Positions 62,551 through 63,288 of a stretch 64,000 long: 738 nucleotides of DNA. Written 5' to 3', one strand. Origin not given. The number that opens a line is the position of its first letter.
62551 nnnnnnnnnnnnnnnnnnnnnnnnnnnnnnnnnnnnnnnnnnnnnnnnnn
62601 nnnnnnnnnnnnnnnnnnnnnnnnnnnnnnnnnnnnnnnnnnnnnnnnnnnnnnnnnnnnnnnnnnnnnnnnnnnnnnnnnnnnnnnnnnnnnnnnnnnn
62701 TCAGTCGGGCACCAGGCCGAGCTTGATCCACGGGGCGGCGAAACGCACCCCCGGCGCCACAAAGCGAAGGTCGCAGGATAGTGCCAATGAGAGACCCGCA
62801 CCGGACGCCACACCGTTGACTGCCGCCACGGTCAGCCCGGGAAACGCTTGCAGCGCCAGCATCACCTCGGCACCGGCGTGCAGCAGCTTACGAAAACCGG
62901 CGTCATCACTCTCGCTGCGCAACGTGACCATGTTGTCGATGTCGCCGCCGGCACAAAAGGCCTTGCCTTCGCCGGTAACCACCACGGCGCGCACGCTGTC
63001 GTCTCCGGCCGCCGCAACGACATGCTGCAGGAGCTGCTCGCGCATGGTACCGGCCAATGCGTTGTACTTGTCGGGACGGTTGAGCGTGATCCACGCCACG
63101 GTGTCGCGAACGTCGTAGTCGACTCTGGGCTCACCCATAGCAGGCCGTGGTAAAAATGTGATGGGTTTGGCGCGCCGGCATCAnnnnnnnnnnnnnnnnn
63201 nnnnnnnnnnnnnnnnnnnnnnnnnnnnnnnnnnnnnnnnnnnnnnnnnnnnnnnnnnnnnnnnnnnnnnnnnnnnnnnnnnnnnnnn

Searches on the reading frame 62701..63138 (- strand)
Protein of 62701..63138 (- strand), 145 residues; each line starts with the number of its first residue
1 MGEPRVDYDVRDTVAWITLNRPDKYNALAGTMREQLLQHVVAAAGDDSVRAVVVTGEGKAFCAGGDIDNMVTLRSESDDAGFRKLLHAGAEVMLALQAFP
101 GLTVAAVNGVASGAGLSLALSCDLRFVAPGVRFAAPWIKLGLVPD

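Call 12: search_protein_families(library=pfam, proteins=[window:62701-63138:-])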
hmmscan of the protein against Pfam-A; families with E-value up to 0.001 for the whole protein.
window:62701-63138:- (145 aa): 2 families
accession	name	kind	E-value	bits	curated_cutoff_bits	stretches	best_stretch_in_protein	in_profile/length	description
PF00378.25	ECH_1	-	5.4e-30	105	27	1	12-145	4-133/251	Enoyl-CoA hydratase/isomerase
PF16113.10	ECH_2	-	4.6e-27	95.8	27.2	1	15-145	2-132/335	Enoyl-CoA hydratase/isomerase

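Call 38: find_homologous_proteins(query=window:62701-63138:-)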
Query window:62701-63138:- (145 aa): 411 proteins with E <= 0.001 among 793 candidates; the best 120 are listed.
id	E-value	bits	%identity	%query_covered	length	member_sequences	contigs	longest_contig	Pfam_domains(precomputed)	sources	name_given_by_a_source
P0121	1.6e-48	182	62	97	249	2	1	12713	PF00378.26,PF16113.11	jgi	-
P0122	1.2e-42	163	87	63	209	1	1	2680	PF00378.26,PF16113.11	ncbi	-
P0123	3.0e-38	149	52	97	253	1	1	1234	PF00378.26,PF16113.11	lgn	-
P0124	6.4e-38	148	73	64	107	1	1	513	PF00378.26,PF16113.11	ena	-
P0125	1.3e-36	144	51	97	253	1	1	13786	PF00378.26,PF16113.11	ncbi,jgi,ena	ncbi:MAG TPA: enoyl-CoA hydratase-related protein [Thermoanaerobaculia bacterium]|jgi:2-(1,2-epoxy-1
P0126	3.2e-36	143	49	97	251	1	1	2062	PF00378.26,PF16113.11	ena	-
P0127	1.3e-34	137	51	97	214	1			PF00378.26,PF16113.11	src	-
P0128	9.6e-34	135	50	90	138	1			PF00378.26,PF16113.11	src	-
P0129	2.8e-33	133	50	100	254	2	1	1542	PF00378.26,PF16113.11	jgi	-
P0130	6.1e-33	132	49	91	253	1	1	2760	PF00378.26,PF16113.11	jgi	jgi:2-(1,2-epoxy-1,2-dihydrophenyl)acetyl-CoA isomerase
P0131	1.2e-32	131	64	67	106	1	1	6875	PF00378.26,PF16113.11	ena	-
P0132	9.0e-32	128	47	97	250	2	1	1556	PF00378.26,PF16113.11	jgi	-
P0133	2.9e-31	127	48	97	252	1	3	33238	PF00378.26,PF16113.11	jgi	jgi:2-(1,2-epoxy-1,2-dihydrophenyl)acetyl-CoA isomerase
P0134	5.2e-30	123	82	52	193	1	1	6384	PF00378.26,PF16113.11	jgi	-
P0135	7.0e-30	122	49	92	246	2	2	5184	PF00378.26,PF16113.11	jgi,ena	-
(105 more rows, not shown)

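Call 39: find_encoding_contigs(protein=P0122, flank=2000, max_places=2)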
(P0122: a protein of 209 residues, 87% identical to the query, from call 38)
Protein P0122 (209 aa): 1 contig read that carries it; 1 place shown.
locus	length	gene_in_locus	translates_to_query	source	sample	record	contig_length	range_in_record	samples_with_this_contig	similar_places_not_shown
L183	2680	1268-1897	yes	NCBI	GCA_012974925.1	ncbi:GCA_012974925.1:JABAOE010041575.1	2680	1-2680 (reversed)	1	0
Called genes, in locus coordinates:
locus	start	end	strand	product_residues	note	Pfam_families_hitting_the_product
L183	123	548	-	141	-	-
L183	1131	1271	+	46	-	-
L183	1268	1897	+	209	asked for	PF00378:ECH_1, PF16113:ECH_2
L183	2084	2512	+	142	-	-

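Call 40: find_encoding_contigs(protein=P0134, flank=2000, max_places=2)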
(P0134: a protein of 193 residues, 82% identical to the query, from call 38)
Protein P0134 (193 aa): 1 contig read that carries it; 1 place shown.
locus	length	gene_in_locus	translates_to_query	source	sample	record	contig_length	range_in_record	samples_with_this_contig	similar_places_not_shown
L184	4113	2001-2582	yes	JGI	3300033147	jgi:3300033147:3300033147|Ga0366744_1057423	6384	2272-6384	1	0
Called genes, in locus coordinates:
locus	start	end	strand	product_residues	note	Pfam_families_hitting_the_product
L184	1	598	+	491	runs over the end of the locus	PF00171:Aldedh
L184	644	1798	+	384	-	PF00108:Thiolase_N, PF00109:ketoacyl-synt, PF02803:Thiolase_C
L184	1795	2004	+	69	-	-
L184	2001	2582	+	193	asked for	PF16113:ECH_2, PF00378:ECH_1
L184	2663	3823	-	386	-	PF14870:PSII_BNR (faint), PF02012:BNR (faint), PF15902:Sortilin-Vps10 (faint)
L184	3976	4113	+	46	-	?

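Call 41: find_encoding_contigs(protein=P0121, flank=2000, max_places=2)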
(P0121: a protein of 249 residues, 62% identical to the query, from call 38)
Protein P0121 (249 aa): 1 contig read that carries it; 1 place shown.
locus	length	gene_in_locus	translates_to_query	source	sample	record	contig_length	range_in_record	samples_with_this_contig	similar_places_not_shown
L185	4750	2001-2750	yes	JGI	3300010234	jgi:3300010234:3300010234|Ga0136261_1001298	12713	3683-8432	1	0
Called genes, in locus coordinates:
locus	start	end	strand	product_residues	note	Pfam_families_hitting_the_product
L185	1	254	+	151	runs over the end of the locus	-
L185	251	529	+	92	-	PF00378:ECH_1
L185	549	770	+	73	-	-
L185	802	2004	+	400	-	PF00108:Thiolase_N, PF00109:ketoacyl-synt (weak), PF02803:Thiolase_C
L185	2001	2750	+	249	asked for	PF00378:ECH_1, PF16113:ECH_2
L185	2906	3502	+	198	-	PF00111:Fer2, PF01799:Fer2_2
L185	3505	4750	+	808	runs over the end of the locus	PF01315:Ald_Xan_dh_C, PF02738:MoCoBD_1, PF20256:MoCoBD_2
